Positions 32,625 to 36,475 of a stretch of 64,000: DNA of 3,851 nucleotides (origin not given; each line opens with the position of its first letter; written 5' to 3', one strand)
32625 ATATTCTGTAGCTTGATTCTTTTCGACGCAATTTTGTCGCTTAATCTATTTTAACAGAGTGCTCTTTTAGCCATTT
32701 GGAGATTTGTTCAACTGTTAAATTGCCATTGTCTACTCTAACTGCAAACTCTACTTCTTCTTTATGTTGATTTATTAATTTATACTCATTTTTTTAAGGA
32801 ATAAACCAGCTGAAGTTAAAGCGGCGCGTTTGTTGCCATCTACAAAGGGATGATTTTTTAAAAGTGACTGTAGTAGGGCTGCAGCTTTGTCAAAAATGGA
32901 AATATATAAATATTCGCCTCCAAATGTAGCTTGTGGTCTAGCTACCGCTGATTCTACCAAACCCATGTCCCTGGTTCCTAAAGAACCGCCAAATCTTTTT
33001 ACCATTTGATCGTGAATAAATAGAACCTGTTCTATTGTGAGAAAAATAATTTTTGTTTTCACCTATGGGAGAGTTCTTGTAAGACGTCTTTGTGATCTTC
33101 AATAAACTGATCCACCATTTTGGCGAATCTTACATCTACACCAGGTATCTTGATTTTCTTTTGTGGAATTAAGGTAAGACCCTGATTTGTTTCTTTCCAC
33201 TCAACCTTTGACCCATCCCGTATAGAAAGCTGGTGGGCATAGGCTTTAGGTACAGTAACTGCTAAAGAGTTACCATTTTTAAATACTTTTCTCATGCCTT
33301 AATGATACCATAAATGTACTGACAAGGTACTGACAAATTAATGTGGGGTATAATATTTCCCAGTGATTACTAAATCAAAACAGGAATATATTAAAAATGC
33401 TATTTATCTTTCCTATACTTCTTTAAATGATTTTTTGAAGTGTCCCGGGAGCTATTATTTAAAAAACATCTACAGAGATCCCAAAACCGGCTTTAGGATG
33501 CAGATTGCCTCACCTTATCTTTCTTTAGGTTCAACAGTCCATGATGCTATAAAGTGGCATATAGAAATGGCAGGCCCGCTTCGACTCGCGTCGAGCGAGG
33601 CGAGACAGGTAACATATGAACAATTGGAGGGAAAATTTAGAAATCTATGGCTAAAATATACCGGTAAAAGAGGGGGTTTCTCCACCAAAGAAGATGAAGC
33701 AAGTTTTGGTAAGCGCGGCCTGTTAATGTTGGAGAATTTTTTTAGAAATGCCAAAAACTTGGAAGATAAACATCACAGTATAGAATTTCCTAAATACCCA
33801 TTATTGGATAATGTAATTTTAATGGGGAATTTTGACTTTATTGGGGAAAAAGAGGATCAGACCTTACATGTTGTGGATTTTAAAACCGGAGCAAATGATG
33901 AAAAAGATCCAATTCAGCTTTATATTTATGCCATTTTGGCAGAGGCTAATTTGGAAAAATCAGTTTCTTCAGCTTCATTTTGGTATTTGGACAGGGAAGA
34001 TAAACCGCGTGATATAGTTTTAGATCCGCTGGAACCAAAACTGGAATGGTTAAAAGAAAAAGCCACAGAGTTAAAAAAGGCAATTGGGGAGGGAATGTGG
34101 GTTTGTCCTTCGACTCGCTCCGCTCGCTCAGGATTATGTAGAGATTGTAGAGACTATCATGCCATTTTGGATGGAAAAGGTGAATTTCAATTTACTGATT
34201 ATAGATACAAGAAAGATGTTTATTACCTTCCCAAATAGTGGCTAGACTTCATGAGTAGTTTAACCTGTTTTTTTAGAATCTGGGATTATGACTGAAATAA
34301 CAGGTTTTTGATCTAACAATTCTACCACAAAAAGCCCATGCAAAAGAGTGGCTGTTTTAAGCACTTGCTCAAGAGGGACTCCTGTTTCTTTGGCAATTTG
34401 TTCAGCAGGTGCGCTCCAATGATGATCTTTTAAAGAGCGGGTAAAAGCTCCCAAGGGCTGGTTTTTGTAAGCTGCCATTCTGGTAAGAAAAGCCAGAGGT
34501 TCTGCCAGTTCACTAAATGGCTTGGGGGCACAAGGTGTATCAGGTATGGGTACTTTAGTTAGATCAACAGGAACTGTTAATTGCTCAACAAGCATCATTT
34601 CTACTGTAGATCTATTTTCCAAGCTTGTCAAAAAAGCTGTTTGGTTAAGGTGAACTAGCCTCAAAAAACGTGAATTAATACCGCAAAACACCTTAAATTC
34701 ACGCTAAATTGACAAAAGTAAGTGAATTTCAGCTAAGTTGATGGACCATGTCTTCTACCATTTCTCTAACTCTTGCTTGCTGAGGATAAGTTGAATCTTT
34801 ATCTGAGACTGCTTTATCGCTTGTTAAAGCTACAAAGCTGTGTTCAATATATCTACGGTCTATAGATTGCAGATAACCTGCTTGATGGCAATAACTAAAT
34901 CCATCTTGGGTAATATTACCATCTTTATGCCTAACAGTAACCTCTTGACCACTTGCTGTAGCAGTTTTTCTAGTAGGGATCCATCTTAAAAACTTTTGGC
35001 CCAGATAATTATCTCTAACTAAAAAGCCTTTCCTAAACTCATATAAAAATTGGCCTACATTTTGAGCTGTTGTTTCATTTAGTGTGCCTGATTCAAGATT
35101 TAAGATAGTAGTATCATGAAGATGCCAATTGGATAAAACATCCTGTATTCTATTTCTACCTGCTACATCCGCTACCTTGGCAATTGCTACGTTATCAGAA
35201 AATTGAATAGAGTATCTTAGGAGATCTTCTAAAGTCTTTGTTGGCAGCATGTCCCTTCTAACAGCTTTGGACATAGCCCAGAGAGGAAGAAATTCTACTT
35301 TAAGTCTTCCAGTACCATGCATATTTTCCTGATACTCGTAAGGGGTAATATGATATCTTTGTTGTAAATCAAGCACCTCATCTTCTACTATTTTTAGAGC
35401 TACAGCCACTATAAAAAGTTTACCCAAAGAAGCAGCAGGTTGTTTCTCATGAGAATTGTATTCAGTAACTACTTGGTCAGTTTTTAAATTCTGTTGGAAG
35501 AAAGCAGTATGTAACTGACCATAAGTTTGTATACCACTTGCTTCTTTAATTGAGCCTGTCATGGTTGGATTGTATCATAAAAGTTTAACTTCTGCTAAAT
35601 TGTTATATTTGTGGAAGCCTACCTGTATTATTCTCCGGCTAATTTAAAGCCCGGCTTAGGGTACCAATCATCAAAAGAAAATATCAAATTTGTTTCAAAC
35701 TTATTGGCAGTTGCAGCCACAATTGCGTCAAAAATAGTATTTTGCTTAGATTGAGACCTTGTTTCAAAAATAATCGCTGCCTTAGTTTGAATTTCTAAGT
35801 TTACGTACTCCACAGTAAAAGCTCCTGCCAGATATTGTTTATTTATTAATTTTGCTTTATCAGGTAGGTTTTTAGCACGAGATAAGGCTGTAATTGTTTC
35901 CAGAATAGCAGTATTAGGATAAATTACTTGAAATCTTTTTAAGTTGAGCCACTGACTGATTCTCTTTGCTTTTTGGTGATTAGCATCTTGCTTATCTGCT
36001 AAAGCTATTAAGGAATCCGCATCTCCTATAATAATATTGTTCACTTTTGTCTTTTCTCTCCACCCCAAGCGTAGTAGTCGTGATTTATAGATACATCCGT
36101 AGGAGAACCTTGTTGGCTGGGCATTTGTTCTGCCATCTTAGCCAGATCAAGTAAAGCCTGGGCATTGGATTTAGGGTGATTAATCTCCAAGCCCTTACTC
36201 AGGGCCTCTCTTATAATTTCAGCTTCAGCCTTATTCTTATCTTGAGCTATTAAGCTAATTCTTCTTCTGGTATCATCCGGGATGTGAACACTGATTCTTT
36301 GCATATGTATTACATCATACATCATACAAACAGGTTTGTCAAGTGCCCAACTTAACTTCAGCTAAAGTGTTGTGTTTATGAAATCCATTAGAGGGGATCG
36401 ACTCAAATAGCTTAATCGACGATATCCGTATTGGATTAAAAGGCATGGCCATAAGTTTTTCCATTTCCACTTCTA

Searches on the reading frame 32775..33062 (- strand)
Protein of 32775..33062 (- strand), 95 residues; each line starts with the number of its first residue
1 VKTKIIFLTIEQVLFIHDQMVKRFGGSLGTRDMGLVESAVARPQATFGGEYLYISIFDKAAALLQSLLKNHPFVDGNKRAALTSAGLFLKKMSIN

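Call 10: search_protein_families(library=pfam, proteins=[window:32775-33062:-], max_evalue=0.01)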
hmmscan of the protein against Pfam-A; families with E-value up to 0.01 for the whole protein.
window:32775-33062:- (95 aa): 1 family
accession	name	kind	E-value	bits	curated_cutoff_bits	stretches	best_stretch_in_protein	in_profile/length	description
PF02661.23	Fic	-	9.1e-21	74.9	24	1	8-89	2-93/93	Fic/DOC family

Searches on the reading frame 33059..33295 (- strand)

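Call 10: search_protein_families(library=pfam, proteins=[window:33059-33295:-], max_evalue=0.01)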
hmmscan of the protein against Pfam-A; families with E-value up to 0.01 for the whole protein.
window:33059-33295:- (78 aa): 1 family
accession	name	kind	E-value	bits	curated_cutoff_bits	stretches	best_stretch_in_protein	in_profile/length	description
PF04014.23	MazE_antitoxin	-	3.5e-12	46.5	24.7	1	4-48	1-46/48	Antidote-toxin recognition MazE, bacterial antitoxin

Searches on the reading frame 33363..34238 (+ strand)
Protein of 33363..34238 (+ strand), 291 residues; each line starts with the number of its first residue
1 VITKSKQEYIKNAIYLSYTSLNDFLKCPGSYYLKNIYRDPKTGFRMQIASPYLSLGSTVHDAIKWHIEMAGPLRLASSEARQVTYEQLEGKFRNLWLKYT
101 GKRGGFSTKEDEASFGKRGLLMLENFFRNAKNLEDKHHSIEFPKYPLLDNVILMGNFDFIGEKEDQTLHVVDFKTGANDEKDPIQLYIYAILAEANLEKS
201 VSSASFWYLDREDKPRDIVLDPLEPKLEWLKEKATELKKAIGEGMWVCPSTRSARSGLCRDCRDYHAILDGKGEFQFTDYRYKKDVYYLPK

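Call 9: search_protein_families(library=pfam, proteins=[window:33363-34238:+], max_evalue=0.01)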
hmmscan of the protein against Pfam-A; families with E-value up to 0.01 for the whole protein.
window:33363-34238:+ (291 aa): 1 family
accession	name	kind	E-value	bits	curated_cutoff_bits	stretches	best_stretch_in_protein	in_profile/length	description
PF12705.13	PDDEXK_1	-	6.1e-20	72.6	22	1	16-262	2-240/247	PD-(D/E)XK nuclease superfamily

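Call 67: search_protein_families(library=ncbifam, proteins=[window:33363-34238:+], max_evalue=0.01)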
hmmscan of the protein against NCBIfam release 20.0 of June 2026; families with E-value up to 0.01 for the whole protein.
window:33363-34238:+ (291 aa): 2 families
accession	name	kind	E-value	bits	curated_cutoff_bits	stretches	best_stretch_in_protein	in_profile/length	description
TIGR00372.1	cas4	equivalog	4.3e-06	26.7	65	1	145-226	58-141/180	CRISPR-associated protein Cas4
TIGR04328.1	cas4_PREFRAN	exception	0.0029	17.6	70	1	18-45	3-30/178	type V CRISPR-associated protein Cas4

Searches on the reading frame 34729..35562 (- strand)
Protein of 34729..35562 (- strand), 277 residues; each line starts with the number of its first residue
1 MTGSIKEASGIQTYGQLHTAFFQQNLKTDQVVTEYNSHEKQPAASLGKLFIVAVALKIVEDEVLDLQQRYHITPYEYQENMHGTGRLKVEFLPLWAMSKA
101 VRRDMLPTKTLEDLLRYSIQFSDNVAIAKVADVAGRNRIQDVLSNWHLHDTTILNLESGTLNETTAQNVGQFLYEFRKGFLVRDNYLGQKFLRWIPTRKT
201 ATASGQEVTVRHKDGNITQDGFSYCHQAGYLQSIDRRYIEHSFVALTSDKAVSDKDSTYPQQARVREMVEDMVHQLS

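Call 9: search_protein_families(library=pfam, proteins=[window:34729-35562:-], max_evalue=0.01)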
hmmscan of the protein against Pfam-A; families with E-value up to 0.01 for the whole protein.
window:34729-35562:- (277 aa): 3 families
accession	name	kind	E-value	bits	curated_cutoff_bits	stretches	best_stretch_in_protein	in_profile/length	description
PF13354.11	Beta-lactamase2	-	1.6e-18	67.3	22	1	22-238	3-208/214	Beta-lactamase enzyme family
PF00768.25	Peptidase_S11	-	0.00013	22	27.6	1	26-107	20-97/239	D-alanyl-D-alanine carboxypeptidase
PF00144.29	Beta-lactamase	-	0.0034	17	27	1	35-149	44-135/329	Beta-lactamase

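Call 67: search_protein_families(library=ncbifam, proteins=[window:34729-35562:-], max_evalue=0.01)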
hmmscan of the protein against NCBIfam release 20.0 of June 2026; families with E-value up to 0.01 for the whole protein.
window:34729-35562:- (277 aa): 5 families
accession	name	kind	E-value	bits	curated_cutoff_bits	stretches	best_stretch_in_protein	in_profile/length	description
NF033103.1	bla_class_A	equivalog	1.2e-07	31.1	200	1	29-163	23-140/257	class A beta-lactamase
NF012099.1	SubclassA2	equivalog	2.1e-05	23.8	320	1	32-159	29-144/275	class A beta-lactamase, subclass A2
NF038273.1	strep_PBP3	exception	0.00076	18.6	490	1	26-166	36-167/407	D-alanyl-D-alanine carboxypeptidase PBP3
NF038258.2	PBP4_Staph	exception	0.0055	15.6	500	0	27-78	49-100/366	penicillin-binding protein PBP4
NF000389.2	blaPER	exception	0.0075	15.5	650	0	36-153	62-167/308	PER family extended-spectrum class A beta-lactamase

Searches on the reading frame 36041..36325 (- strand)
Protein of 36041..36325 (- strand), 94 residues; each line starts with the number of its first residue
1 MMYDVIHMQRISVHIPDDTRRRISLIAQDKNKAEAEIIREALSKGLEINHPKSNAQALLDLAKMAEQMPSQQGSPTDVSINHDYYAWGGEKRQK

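Call 9: search_protein_families(library=pfam, proteins=[window:36041-36325:-], max_evalue=0.01)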
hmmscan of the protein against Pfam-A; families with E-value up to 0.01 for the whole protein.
window:36041-36325:- (94 aa): 1 family
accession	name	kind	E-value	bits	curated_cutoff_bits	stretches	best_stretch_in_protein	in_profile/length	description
PF01402.27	RHH_1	-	0.00038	20.7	20.5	1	10-47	1-38/39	Ribbon-helix-helix protein, copG family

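Call 31: find_encoding_contigs(protein=window:36041-36325:-, flank=6000, max_places=10)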
Protein window:36041-36325:- (94 aa): no gene with exactly this product is on record in the collection.
